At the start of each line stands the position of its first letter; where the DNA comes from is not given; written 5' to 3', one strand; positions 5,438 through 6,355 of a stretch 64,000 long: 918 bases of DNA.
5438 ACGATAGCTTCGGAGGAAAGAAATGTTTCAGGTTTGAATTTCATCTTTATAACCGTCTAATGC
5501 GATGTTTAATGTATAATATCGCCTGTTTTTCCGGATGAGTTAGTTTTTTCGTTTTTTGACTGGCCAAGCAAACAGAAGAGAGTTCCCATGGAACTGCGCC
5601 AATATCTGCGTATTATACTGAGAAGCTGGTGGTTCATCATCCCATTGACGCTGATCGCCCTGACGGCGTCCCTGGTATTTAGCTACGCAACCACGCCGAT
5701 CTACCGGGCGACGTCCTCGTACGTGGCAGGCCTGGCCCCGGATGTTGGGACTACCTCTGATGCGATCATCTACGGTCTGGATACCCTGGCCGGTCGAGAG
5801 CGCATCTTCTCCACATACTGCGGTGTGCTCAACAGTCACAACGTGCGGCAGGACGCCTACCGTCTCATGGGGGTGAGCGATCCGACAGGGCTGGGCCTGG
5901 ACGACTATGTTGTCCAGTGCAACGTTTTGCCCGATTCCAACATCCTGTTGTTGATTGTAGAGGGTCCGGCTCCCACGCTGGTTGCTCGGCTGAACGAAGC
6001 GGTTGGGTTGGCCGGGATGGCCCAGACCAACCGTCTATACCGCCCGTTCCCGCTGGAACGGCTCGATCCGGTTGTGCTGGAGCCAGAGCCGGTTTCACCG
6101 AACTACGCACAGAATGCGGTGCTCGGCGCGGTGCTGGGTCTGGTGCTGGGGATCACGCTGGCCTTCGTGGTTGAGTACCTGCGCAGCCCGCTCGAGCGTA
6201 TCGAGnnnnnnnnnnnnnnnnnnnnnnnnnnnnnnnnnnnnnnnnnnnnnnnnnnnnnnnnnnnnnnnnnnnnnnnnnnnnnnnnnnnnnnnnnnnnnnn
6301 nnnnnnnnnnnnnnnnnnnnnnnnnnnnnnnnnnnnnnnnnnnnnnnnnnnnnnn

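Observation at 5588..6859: Polysaccharide co-polymerase in which a degenerate GGDEF domain with an intact I-site replaces the usual kinase or partner module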

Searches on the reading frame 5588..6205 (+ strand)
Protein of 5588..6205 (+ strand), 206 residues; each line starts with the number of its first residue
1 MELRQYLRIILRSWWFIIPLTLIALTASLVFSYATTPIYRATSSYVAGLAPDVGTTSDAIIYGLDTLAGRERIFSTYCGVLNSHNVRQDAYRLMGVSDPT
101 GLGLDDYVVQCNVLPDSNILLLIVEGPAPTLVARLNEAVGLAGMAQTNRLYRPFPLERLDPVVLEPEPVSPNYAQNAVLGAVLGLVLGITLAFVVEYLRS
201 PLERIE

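Call 34: search_solved_structures(query=A3, max_evalue=10, show_alignments=2)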
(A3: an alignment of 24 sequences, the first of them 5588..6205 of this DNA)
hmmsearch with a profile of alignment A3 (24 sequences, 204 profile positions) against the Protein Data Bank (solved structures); distinct sequences matched with E-value up to 10: 10.
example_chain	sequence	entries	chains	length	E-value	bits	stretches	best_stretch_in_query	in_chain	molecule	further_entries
7ni2_A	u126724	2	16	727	0.00037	23.7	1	154-200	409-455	Tyrosine-protein kinase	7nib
7nhr_A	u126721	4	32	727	0.00037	23.7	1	154-200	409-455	Putative transmembrane protein Wzc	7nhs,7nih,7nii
9i2q_D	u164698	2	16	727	0.00037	23.7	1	154-200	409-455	Putative transmembrane protein Wzc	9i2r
9exo_H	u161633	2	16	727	0.00037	23.7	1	154-200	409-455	Putative transmembrane protein Wzc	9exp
9exq_D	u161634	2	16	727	0.00037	23.7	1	154-200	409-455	Putative transmembrane protein Wzc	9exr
9xgv_A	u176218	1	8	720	0.31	14.1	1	9-47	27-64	Tyrosine-protein kinase wzc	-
9r62_I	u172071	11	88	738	0.67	13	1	9-47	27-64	Tyrosine-protein kinase wzc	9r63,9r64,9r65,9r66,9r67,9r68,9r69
21vm_B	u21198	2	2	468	0.77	12.9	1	35-94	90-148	Phi92_gp130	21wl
2pyq_A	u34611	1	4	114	0.9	12.6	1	102-161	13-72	Uncharacterized protein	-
8cue_1A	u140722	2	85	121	2.1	11.4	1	103-146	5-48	Protein virB2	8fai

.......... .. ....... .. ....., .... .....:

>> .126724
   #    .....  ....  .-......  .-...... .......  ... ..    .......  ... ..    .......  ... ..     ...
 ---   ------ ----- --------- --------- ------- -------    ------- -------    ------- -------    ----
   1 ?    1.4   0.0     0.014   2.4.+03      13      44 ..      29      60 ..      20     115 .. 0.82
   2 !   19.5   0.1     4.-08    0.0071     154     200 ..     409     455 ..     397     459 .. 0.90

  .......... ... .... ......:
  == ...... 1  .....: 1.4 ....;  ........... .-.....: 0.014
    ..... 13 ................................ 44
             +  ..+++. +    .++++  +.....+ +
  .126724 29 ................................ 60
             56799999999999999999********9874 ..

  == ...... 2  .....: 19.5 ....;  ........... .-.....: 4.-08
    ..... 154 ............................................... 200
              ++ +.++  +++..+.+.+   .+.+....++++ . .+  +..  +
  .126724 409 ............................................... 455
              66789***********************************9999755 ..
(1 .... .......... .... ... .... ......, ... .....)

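Call 38: predict_structure(alignment_id=A3)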
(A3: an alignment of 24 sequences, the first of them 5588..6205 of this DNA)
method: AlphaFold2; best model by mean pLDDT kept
length: 206 residues; sequences in the alignment: 24
mean_pLDDT: 93.4   pTM: 0.81
mean pLDDT of the five models: 93.4, 90.3, 89.2, 88.0, 87.1
residues with pLDDT >= 90: 167; 70-90: 37; 50-70: 2; < 50: 0
segments of 3 or more residues with pLDDT < 50: none
pLDDT, mean of each block of 10 residues (from residue 1): 91 95 96 96 96 81 83 92 97 93 93 94 98 98 97 95 97 94 97 93 81
secondary structure, 60 per line:
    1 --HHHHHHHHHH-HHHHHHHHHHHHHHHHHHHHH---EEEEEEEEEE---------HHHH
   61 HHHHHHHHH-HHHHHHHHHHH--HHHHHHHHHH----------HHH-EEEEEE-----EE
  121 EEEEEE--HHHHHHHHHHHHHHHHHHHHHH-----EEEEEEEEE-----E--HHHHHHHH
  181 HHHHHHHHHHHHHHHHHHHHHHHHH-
elements in order: H3-12 H14-34 E38-47 H57-69 H71-81 H84-93 E108-113 E119-126 H129-150 E156-164 H173-205
